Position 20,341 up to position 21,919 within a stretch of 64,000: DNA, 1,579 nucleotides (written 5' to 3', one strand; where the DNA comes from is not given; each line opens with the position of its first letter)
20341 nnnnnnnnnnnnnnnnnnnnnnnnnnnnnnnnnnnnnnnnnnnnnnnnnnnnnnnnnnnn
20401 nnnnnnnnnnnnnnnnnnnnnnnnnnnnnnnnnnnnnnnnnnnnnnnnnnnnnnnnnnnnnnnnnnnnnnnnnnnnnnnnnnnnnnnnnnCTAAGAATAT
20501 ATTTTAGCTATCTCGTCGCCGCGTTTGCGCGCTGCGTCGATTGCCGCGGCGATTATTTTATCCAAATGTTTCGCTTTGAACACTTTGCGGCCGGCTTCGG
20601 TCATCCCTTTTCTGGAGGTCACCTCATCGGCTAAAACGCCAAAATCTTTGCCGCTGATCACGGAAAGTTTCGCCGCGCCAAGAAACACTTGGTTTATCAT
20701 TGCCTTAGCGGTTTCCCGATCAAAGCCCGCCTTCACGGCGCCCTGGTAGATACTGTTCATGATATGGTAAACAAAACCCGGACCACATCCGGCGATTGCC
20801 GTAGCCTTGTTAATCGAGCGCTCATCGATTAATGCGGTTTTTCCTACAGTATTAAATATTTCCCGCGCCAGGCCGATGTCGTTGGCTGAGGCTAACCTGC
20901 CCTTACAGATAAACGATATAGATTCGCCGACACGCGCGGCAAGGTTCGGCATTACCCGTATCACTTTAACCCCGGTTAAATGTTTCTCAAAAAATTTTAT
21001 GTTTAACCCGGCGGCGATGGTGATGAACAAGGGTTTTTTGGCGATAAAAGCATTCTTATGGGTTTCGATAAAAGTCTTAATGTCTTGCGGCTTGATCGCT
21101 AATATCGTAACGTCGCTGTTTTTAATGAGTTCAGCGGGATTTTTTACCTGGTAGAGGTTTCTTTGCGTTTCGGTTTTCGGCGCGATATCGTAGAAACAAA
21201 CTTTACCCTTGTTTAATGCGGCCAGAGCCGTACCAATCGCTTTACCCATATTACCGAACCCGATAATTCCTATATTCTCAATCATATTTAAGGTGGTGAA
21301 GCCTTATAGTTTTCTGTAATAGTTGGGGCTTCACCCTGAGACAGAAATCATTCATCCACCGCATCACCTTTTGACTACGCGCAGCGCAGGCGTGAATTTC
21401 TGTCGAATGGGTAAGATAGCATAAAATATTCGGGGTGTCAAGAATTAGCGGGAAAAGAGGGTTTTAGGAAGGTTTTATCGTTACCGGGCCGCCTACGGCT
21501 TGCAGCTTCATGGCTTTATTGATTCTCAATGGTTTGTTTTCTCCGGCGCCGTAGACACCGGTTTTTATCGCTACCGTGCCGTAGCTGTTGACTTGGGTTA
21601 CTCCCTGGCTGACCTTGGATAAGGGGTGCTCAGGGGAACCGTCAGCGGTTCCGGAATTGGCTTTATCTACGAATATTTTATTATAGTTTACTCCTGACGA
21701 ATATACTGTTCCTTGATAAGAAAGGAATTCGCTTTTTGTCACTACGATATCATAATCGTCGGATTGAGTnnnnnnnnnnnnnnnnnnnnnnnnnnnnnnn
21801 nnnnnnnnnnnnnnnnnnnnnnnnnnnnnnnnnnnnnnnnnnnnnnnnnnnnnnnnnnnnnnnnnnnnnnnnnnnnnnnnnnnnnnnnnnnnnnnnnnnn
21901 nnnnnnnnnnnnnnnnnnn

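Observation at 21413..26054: Paralogous 31-bp promoter module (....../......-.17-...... with a conserved spacer) at two loci, one driving a secreted C25-peptidase / fibre-protein cluster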

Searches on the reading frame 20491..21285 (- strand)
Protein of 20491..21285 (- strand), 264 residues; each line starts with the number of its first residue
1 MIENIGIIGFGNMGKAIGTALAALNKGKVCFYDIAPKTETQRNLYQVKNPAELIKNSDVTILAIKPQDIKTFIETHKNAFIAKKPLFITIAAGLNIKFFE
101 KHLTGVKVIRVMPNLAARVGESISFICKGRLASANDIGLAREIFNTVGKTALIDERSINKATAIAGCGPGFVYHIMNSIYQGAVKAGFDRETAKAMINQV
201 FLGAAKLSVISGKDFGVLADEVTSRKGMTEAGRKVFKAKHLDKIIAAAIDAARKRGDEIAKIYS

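Call 6: search_protein_families(library=pfam, proteins=[window:20491-21285:-], max_evalue=0.01)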
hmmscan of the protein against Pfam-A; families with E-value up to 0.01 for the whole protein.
window:20491-21285:- (264 aa): 6 families
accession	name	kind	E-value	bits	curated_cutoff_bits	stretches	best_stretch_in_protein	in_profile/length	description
PF14748.11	P5CR_dimer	-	2.2e-27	95.8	25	1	155-258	1-104/105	Pyrroline-5-carboxylate reductase dimerisation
PF03807.23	F420_oxidored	-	3.1e-10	40.9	21.6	1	5-92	2-93/94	NADP oxidoreductase coenzyme F420-dependent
PF02826.25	2-Hacid_dh_C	-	4.1e-07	30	25.1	1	4-91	38-127/178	D-isomer specific 2-hydroxyacid dehydrogenase, NAD binding domain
PF03446.21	NAD_binding_2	-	0.00022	21.7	21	1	4-75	1-75/161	NAD binding domain of 6-phosphogluconate dehydrogenase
PF07991.19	KARI_N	-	0.0024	17.9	20.6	1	4-113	6-117/165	Acetohydroxy acid isomeroreductase, NADPH-binding domain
PF02629.25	CoA_binding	-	0.0063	17.7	22.3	0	4-67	5-74/97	CoA binding domain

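Call 7: search_protein_families(library=ncbifam, proteins=[window:20491-21285:-], max_evalue=0.01)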
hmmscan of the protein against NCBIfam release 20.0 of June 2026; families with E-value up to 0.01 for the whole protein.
window:20491-21285:- (264 aa): 10 families
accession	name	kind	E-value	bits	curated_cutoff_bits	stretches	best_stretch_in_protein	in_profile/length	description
TIGR00112.1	proC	equivalog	9.7e-62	209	196.75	1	5-258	1-262/263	pyrroline-5-carboxylate reductase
NF005813.0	PRK07679.1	exception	2.9e-42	145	404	1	3-261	4-270/279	pyrroline-5-carboxylate reductase ProI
NF008839.0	PRK11880.2-4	equivalog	2.3e-31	109.1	288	1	4-256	3-249/252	pyrroline-5-carboxylate reductase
NF005814.0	PRK07680.1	equivalog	5.6e-22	78.2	278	1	4-253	2-257/275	late competence protein ComER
NF005384.0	PRK06928.1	exception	3.3e-21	76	301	1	3-239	2-247/277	pyrroline-5-carboxylate reductase ProG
NF005063.0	PRK06476.1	equivalog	3.5e-11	43.2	254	1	47-255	52-252/258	pyrroline-5-carboxylate reductase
NF008759.0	PRK11790.1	equivalog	6.7e-07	28.3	404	1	4-96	154-245/410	phosphoglycerate dehydrogenase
NF006263.0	PRK08410.1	equivalog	0.002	17.6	389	1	4-85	147-226/311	D-2-hydroxyacid dehydrogenase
NF009714.1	PRK13243.1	equivalog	0.0027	17.1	455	1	4-93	152-242/332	glyoxylate reductase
NF005027.0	PRK06436.1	equivalog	0.0072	15.5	261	0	4-86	124-204/303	2-hydroxyacid dehydrogenase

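Call 12: find_encoding_contigs(protein=window:20491-21285:-, flank=10000, max_places=10)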
Protein window:20491-21285:- (264 aa): 19 contigs read that carry it; 10 places shown.
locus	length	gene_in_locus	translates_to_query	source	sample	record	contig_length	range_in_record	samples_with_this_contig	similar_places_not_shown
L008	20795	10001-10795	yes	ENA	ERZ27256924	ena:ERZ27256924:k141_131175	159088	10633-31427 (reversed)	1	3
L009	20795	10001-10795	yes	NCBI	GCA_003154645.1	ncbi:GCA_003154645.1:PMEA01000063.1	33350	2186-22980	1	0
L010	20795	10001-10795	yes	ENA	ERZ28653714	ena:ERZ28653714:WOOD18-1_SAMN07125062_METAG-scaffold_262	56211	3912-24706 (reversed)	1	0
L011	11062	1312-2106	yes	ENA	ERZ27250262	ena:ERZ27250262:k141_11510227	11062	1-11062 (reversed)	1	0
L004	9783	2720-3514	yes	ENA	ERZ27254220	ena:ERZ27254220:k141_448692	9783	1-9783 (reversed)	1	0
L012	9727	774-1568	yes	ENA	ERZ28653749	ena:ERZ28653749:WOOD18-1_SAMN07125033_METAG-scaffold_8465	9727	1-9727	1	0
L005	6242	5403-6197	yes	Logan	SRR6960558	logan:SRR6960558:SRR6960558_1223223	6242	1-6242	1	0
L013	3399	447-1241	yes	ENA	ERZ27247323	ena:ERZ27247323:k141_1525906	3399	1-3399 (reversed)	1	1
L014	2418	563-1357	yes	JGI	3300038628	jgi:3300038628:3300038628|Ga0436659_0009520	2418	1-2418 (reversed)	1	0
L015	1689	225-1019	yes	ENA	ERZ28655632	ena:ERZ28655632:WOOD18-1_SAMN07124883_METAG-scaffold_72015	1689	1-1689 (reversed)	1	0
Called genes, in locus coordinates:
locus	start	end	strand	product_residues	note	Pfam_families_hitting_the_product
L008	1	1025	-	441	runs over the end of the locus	PF00480:ROK, PF04430:DUF498 (faint)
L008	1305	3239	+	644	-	PF00005:ABC_tran, PF00006:ATP-synt_ab (faint), PF01637:ATPase_2 (faint), PF02367:TsaE (faint), PF02463:SMC_N (faint), PF12848:ABC_tran_Xtn, PF00005:ABC_tran, PF16326:ABC_tran_CTD, +7 more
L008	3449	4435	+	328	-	PF00076:RRM_1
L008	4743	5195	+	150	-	PF00383:dCMP_cyt_deam_1, PF14437:MafB19-deam, PF14439:Bd3614-deam (weak)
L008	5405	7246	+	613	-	-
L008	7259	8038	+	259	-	PF08126:Propeptide_C25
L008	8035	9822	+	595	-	PF01364:Peptidase_C25, PF02369:Big_1 (weak), PF24025:Ig_DR_A0283-like (weak), PF13620:CarboxypepD_reg (weak)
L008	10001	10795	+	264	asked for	PF02826:2-Hacid_dh_C (weak), PF03807:F420_oxidored, PF14748:P5CR_dimer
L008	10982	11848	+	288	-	PF01048:PNP_UDP_1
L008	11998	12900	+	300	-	PF00294:PfkB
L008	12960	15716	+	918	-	PF00133:tRNA-synt_1, PF09334:tRNA-synt_1g, PF13603:tRNA-synt_1_2 (faint), PF01406:tRNA-synt_1e (weak), PF01921:tRNA-synt_1f (weak), PF08264:Anticodon_1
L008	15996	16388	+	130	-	PF01258:zf-dskA_traR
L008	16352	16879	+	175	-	PF01252:Peptidase_A8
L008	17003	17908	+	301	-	PF01479:S4, PF00849:PseudoU_synth_2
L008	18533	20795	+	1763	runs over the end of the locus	-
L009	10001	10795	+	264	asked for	PF02826:2-Hacid_dh_C (weak), PF03807:F420_oxidored, PF14748:P5CR_dimer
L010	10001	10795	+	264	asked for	PF02826:2-Hacid_dh_C (weak), PF03807:F420_oxidored, PF14748:P5CR_dimer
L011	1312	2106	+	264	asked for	PF02826:2-Hacid_dh_C (weak), PF03807:F420_oxidored, PF14748:P5CR_dimer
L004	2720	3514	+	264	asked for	PF02826:2-Hacid_dh_C (weak), PF03807:F420_oxidored, PF14748:P5CR_dimer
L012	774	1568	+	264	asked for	PF02826:2-Hacid_dh_C (weak), PF03807:F420_oxidored, PF14748:P5CR_dimer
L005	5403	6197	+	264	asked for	PF02826:2-Hacid_dh_C (weak), PF03807:F420_oxidored, PF14748:P5CR_dimer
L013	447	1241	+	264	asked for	PF02826:2-Hacid_dh_C (weak), PF03807:F420_oxidored, PF14748:P5CR_dimer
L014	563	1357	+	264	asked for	PF02826:2-Hacid_dh_C (weak), PF03807:F420_oxidored, PF14748:P5CR_dimer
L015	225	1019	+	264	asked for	PF02826:2-Hacid_dh_C (weak), PF03807:F420_oxidored, PF14748:P5CR_dimer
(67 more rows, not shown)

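Call 42: list_cluster_members(proteins=[window:20491-21285:-, window:26091-26591:-, window:24040-25881:-, window:23248-24027:-, window:21464-23251:-, window:19438-20304:-, window:26851-27837:-])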
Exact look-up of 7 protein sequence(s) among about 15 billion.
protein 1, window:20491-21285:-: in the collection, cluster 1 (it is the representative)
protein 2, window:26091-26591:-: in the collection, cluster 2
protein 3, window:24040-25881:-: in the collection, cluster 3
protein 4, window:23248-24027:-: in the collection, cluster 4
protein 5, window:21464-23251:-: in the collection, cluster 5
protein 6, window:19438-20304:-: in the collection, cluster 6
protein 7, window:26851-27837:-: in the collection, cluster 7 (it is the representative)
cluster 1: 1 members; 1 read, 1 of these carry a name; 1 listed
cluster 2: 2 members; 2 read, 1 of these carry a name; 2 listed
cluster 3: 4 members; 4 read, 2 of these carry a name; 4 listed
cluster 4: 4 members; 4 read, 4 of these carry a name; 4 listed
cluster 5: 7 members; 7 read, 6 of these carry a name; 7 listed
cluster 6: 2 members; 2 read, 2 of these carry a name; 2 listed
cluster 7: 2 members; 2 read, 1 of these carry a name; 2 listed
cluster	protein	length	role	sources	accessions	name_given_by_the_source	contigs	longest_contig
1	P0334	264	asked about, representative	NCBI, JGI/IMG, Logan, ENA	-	pyrroline-5-carboxylate reductase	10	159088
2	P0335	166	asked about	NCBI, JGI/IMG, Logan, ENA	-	tRNA(Arg) A34 adenosine deaminase TadA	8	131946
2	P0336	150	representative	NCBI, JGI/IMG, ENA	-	-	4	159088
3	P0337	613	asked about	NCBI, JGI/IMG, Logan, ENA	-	hypothetical protein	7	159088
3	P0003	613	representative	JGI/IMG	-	-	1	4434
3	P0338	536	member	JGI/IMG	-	hypothetical protein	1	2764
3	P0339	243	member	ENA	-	-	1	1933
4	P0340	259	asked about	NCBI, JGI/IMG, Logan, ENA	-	hypothetical protein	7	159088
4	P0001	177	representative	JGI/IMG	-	hypothetical protein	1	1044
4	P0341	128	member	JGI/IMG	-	hypothetical protein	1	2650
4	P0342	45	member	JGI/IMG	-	hypothetical protein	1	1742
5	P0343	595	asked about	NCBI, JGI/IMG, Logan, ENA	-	hypothetical protein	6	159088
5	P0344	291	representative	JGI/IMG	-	hypothetical protein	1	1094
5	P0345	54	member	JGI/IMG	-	hypothetical protein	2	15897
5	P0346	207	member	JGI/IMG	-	hypothetical protein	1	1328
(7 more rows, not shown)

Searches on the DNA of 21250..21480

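Call 75: search_rna_families(source=window, start=21250, end=21480, threshold=evalue, max_evalue=10)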
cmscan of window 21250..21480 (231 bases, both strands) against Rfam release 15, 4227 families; matches with E-value up to 10: 2.
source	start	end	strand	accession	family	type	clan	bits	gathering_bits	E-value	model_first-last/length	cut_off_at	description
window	21295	21335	+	RF03941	mir-3158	Gene; miRNA;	-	14.6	97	4.8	21-61/81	no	mir-3158 microRNA precursor family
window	21250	21299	+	RF03008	malK-II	Cis-reg;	-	13.8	52.9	7.6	13-50/50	5'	malK-II RNA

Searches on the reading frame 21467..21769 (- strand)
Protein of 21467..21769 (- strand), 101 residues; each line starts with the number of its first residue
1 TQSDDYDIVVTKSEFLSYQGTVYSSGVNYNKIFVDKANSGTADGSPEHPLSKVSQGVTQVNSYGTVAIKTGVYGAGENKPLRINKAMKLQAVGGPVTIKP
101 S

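Call 80: search_protein_families(library=ncbifam, proteins=[window:21467-21769:-], max_evalue=10)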
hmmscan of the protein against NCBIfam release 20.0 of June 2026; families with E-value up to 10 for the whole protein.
seq(101 aa): 0 families

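Call 81: search_protein_families(library=pfam, proteins=[window:21467-21769:-], max_evalue=10)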
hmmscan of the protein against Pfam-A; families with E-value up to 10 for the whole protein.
seq(101 aa): 0 families
